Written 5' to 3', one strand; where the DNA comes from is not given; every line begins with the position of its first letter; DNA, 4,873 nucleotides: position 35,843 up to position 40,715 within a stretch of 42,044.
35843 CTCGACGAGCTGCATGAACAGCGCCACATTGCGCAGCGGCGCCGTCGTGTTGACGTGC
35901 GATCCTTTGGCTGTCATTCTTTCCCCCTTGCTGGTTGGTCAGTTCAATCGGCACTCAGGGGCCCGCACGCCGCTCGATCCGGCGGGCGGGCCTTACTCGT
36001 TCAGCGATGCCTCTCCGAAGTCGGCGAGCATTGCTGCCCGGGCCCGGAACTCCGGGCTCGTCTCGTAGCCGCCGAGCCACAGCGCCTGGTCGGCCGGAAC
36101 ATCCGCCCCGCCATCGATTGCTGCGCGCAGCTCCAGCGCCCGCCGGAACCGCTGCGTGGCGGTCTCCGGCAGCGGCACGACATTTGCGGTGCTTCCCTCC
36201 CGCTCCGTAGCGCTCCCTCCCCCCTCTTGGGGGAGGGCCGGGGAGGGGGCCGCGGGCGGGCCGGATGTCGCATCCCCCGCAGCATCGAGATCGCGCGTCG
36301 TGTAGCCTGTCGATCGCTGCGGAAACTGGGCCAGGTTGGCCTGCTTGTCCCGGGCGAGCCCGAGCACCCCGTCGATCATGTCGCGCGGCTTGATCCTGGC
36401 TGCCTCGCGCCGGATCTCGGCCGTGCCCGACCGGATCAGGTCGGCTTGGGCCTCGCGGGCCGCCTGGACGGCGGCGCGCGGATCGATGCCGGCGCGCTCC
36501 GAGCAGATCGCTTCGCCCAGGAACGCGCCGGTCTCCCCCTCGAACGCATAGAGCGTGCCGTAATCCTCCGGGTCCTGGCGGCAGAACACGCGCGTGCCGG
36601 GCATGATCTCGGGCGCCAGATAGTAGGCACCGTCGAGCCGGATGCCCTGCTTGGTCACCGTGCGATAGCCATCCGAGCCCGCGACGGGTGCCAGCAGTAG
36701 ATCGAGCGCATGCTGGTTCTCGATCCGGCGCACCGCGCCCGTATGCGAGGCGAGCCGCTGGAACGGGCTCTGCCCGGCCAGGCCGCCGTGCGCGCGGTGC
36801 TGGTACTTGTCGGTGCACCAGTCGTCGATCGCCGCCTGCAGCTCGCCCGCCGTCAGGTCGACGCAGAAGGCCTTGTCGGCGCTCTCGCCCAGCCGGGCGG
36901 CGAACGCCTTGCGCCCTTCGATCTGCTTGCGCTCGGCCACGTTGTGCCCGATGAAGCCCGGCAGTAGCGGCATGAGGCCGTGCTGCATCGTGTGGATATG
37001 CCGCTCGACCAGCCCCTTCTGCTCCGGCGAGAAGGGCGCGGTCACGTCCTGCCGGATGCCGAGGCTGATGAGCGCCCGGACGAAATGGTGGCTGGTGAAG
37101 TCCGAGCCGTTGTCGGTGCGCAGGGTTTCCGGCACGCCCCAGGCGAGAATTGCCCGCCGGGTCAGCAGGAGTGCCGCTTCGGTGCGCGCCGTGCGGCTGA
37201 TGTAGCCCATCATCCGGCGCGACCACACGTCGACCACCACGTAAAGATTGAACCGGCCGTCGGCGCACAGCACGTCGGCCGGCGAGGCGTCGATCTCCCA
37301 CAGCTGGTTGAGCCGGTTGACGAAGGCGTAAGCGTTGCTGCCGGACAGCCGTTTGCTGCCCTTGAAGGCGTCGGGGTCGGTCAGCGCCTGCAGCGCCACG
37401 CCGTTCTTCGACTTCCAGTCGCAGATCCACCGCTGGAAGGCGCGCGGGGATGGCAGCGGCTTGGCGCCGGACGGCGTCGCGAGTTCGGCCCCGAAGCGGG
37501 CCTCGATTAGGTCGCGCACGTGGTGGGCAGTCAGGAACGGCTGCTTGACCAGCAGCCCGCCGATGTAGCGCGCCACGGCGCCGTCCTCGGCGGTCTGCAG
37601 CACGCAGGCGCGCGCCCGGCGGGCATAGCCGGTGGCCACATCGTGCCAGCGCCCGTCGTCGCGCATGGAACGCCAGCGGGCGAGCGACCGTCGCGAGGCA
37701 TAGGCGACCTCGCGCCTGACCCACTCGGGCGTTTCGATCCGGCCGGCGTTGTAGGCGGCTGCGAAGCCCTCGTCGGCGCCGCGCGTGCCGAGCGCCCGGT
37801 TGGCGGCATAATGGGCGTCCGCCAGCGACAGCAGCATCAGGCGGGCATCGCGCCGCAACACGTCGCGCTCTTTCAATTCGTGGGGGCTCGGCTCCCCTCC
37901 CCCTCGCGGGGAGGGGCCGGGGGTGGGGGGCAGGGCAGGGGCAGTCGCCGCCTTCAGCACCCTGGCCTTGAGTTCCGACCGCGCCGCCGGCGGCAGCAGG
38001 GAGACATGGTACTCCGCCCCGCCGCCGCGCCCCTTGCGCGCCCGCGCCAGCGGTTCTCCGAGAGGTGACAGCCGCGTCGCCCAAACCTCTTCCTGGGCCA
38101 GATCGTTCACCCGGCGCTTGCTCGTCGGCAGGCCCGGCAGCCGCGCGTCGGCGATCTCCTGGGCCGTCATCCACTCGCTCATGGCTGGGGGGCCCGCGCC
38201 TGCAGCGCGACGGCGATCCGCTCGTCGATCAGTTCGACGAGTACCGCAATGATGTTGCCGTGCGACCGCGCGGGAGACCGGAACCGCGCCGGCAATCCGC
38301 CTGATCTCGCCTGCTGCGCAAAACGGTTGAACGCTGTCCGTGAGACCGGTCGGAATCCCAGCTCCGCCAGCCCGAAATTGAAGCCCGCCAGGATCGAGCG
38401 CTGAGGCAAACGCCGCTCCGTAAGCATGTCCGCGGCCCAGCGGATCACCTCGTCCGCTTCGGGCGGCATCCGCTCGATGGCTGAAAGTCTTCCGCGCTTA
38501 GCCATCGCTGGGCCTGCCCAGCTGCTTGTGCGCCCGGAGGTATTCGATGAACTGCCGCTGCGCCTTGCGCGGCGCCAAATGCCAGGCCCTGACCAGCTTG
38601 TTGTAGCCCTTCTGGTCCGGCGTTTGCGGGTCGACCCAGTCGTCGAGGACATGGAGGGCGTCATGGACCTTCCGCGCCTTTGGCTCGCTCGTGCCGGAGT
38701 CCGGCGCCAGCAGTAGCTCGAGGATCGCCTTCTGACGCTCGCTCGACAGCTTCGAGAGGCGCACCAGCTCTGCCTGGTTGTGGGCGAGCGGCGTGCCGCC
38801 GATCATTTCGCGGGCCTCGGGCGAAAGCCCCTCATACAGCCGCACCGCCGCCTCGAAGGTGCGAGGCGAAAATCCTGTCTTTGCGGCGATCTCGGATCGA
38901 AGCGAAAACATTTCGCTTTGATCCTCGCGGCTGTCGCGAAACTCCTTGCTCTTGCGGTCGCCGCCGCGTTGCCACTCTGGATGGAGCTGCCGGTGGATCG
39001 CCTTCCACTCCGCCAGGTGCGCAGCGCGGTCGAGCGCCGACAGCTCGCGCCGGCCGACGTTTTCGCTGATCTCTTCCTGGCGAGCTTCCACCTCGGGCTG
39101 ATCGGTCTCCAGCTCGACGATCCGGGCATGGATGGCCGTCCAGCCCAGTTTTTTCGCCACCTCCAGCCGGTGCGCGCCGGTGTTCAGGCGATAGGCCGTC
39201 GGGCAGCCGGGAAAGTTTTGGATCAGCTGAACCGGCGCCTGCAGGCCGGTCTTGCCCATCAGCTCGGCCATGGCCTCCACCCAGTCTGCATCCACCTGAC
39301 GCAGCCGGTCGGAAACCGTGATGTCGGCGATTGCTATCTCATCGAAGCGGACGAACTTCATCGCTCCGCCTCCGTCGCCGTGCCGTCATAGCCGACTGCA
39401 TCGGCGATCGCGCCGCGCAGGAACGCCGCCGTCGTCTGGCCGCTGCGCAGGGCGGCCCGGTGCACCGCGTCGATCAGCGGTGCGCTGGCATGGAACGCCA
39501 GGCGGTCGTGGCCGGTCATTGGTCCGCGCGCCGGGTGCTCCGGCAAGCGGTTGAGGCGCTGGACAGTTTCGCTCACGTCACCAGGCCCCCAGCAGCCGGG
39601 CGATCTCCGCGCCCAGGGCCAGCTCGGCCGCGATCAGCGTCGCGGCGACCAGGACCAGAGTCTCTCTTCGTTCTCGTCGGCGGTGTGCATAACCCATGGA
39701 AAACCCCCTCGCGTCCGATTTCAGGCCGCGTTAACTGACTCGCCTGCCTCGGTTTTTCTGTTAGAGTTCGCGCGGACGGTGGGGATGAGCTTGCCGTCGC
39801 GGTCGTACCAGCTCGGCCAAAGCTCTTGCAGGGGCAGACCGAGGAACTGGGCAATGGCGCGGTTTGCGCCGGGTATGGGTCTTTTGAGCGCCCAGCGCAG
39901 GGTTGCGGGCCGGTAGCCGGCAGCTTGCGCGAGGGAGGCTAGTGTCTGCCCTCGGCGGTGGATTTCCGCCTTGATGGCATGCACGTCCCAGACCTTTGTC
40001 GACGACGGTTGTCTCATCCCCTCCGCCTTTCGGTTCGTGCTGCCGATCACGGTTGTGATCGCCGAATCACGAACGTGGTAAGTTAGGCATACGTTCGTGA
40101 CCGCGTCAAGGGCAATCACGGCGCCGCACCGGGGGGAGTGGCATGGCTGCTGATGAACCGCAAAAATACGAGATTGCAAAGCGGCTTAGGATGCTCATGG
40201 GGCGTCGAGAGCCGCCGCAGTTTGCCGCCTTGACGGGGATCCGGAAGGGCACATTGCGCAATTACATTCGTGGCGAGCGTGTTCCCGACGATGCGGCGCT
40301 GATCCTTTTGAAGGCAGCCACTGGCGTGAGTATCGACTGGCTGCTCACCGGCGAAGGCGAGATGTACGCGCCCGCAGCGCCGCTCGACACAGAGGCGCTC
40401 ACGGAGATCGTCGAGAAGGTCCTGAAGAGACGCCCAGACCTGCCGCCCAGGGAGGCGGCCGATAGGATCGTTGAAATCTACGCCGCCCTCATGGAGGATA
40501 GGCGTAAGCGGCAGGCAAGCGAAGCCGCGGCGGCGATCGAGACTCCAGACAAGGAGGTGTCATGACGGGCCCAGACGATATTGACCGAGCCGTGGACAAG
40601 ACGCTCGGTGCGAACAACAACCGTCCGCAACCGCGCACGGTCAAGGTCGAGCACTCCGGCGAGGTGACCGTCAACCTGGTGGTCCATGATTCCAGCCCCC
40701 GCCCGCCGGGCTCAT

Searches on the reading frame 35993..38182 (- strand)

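Call 6: search_protein_families(library=pfam, proteins=[window:35993-38182:-])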
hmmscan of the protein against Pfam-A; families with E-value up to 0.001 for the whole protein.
window:35993-38182:- (729 aa): 3 families
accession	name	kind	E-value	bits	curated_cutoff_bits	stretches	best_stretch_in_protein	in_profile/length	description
PF00665.32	rve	-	6.2e-14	52.5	32.6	1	290-386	3-102/102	Integrase core domain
PF09299.17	Mu-transpos_C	-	2.5e-08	34.2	21.7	1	495-556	2-60/61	Mu transposase, C-terminal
PF02316.22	HTH_Tnp_Mu_1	-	1.6e-06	29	23.3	1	13-74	4-57/134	Mu DNA-binding domain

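Call 7: search_protein_families(library=phrogs, proteins=[window:35993-38182:-])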
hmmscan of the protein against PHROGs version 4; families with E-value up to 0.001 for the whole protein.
window:35993-38182:- (729 aa): 7 families
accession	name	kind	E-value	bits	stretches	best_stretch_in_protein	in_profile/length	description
phrog_310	-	integration and excision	5.9e-99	333.8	1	1-725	6-679/696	transposase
phrog_956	-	integration and excision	2.6e-21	77.1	1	303-715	54-432/436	transposase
phrog_8463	-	integration and excision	1.5e-20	74.5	1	288-402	137-260/380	transposase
phrog_157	-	integration and excision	7.2e-11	42.8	1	290-401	330-441/580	transposase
phrog_13142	-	unknown function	2.1e-05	25.5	1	1-75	4-67/168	-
phrog_14727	-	unknown function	0.0002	21.3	0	1-74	1-63/409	-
phrog_7148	-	transcription regulation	0.0009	20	0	2-77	7-72/176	transcriptional repressor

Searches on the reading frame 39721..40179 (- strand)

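Call 23: search_protein_families(library=pfam, proteins=[window:39721-40179:-], max_evalue=0.01)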
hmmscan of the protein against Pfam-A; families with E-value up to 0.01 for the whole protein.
window:39721-40179:- (152 aa): 1 family
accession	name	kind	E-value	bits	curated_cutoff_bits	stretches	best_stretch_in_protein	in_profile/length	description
PF13693.12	HTH_35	-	1.3e-20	73.6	25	1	64-132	2-70/75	Winged helix-turn-helix DNA-binding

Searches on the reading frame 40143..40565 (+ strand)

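Call 23: search_protein_families(library=pfam, proteins=[window:40143-40565:+], max_evalue=0.01)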
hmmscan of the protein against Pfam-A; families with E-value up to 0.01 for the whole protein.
window:40143-40565:+ (140 aa): 3 families
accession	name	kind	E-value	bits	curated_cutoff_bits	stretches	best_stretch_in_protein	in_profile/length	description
PF07022.19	Phage_CI_repr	-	3.2e-07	31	22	1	25-75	16-65/65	Bacteriophage CI repressor helix-turn-helix domain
PF01381.28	HTH_3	-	5.3e-07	30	23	1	26-67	14-55/55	Helix-turn-helix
PF13560.12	HTH_31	-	5e-05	24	27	1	11-63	2-57/64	Helix-turn-helix domain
